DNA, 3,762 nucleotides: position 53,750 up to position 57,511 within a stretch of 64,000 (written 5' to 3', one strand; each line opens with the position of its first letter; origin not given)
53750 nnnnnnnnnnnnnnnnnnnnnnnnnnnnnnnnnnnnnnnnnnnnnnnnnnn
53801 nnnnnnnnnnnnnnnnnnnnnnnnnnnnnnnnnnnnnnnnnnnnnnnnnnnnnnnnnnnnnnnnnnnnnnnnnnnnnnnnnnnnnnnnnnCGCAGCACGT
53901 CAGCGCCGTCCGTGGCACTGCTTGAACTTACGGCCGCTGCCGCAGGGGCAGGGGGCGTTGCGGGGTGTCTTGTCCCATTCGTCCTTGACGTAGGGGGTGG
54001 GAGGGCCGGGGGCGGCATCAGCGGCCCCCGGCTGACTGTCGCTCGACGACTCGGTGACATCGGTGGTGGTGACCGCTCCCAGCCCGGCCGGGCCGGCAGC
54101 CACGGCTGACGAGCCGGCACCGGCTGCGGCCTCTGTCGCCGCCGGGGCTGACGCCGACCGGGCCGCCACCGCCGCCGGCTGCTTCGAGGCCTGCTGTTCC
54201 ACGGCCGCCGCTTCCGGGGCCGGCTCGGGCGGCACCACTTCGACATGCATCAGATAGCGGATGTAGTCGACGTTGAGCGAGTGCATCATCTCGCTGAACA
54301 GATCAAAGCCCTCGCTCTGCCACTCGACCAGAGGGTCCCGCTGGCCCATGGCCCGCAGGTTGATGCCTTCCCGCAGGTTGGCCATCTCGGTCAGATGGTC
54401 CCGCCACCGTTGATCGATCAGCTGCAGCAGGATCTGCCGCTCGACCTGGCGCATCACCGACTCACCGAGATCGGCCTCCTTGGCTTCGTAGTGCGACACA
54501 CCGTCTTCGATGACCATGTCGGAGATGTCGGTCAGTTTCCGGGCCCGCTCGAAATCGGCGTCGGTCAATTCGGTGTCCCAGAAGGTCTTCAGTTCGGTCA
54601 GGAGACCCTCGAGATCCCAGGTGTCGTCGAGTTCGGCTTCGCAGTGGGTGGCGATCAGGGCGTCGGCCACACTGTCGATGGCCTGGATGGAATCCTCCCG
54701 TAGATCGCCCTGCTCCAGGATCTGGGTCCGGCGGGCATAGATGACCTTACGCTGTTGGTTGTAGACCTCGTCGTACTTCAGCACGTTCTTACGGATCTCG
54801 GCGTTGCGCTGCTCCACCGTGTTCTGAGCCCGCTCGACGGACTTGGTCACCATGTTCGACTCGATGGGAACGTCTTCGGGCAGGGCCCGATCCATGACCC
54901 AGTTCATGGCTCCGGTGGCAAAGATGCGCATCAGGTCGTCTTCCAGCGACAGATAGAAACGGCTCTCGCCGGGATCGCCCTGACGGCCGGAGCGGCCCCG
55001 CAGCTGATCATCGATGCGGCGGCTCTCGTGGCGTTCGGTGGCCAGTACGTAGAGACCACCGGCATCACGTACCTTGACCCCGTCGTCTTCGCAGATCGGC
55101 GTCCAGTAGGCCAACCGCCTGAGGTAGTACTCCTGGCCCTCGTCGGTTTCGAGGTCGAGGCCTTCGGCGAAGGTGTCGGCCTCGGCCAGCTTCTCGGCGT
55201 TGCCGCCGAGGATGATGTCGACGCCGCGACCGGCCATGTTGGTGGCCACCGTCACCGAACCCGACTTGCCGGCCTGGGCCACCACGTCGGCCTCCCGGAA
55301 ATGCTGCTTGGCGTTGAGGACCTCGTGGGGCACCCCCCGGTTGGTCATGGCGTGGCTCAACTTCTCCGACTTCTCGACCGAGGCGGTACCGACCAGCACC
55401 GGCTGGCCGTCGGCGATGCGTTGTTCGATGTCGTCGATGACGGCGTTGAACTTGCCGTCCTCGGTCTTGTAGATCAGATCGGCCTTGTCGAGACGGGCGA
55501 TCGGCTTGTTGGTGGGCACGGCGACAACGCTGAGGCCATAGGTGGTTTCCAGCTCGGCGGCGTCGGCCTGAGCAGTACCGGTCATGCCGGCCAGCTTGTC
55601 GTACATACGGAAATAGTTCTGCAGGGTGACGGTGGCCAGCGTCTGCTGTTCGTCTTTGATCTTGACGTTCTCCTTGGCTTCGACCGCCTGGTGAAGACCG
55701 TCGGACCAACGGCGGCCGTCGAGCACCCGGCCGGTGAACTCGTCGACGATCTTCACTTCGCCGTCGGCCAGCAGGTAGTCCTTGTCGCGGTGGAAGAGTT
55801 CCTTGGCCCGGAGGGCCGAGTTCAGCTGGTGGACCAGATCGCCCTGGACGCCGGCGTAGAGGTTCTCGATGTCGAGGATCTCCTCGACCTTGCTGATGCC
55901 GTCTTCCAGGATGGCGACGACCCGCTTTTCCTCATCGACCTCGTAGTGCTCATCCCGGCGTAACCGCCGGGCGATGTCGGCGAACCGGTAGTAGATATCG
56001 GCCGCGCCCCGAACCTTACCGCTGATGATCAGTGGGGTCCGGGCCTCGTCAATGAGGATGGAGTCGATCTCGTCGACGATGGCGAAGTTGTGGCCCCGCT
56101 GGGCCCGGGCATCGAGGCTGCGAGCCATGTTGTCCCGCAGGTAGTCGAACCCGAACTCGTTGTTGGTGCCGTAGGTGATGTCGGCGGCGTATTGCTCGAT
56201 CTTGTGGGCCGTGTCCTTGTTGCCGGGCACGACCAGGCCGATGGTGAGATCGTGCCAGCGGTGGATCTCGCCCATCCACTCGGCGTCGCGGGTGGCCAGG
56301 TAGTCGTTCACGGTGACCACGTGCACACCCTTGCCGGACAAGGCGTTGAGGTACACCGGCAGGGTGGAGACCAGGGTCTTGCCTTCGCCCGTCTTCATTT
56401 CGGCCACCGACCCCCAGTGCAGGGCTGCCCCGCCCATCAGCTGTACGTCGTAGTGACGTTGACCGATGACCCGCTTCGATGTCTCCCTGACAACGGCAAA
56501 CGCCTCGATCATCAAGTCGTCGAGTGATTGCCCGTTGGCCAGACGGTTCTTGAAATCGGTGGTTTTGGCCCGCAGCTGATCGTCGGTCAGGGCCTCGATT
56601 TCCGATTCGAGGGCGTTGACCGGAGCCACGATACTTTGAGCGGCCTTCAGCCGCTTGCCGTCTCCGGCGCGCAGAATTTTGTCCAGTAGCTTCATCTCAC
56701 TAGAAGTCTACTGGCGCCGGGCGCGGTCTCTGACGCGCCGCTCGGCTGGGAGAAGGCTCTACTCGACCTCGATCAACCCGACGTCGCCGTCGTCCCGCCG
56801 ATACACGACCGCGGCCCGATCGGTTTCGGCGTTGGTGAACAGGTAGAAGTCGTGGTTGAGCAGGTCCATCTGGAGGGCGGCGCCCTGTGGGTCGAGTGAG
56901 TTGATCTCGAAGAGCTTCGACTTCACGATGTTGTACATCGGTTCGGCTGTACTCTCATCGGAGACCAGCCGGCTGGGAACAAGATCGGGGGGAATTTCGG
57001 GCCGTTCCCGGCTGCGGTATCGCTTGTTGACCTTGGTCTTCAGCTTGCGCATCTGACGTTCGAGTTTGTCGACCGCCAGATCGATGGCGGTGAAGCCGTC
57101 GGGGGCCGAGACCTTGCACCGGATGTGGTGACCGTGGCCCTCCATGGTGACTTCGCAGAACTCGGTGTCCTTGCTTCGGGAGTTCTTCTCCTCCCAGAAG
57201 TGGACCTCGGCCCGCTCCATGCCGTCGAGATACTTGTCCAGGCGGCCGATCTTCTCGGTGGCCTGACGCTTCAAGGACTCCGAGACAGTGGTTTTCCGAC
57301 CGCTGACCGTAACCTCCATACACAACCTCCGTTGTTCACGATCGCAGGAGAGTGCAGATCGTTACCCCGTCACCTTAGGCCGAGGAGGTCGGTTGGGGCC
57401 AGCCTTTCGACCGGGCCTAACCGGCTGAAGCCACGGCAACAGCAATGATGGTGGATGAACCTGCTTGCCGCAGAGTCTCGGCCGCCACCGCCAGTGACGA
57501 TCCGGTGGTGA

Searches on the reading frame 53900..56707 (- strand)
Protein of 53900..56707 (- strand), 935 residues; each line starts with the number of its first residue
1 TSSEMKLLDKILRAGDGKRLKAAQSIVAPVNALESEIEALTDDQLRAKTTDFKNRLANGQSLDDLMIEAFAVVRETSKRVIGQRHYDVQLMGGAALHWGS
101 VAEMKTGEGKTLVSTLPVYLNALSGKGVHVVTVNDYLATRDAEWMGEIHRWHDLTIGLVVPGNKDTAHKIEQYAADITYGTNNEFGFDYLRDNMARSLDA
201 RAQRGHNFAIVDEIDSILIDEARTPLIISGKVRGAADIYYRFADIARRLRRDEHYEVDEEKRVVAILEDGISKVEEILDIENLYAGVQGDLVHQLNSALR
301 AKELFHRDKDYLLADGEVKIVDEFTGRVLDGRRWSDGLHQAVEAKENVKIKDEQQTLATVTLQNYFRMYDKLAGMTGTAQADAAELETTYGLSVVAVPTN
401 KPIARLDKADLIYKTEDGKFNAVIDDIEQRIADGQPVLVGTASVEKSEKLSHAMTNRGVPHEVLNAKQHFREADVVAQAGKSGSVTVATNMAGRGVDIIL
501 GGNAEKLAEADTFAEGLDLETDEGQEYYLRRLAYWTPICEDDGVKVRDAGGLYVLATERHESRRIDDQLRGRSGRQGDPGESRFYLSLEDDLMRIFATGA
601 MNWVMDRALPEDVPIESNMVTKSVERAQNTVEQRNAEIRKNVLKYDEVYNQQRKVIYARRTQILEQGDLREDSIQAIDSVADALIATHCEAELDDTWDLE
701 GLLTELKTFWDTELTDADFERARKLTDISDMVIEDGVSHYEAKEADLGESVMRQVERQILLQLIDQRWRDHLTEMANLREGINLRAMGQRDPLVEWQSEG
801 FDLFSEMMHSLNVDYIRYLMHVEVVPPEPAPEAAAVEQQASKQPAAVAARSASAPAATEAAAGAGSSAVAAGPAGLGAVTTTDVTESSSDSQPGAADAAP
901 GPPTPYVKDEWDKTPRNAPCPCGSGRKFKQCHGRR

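Call 69: search_protein_families(library=pfam, proteins=[window:53900-56707:-], max_evalue=0.00001)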
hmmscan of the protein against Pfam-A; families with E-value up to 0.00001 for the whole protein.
window:53900-56707:- (935 aa): 5 families
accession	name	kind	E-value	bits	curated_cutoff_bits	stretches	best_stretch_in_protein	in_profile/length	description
PF07517.20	SecA_DEAD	-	7.6e-122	406.5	24.6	1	9-386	2-289/290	SecA DEAD-like domain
PF21090.3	P-loop_SecA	-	1.3e-83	280.1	27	1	402-608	1-200/205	SecA P-loop domain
PF07516.18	SecA_SW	-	1.2e-63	215.2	26.7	1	614-823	1-200/200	SecA Wing and Scaffold domain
PF01043.26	SecA_PP_bind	-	2.1e-39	134.9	23.5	1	236-343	3-110/110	SecA preprotein cross-linking domain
PF02810.21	SEC-C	-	1.2e-09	38.3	20.4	1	916-934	1-19/19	SEC-C motif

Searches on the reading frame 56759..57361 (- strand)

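Call 69: search_protein_families(library=pfam, proteins=[window:56759-57361:-], max_evalue=0.00001)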
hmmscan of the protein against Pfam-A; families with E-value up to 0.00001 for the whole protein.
window:56759-57361:- (200 aa): 2 families
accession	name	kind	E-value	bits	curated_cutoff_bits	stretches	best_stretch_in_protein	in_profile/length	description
PF16321.10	Ribosom_S30AE_C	-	6.3e-21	74.3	25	1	143-196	4-57/57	Sigma 54 modulation/S30EA ribosomal protein C terminus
PF02482.25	Ribosomal_S30AE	-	3.6e-19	69.7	23.7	1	17-111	1-87/88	Sigma 54 modulation protein / S30EA ribosomal protein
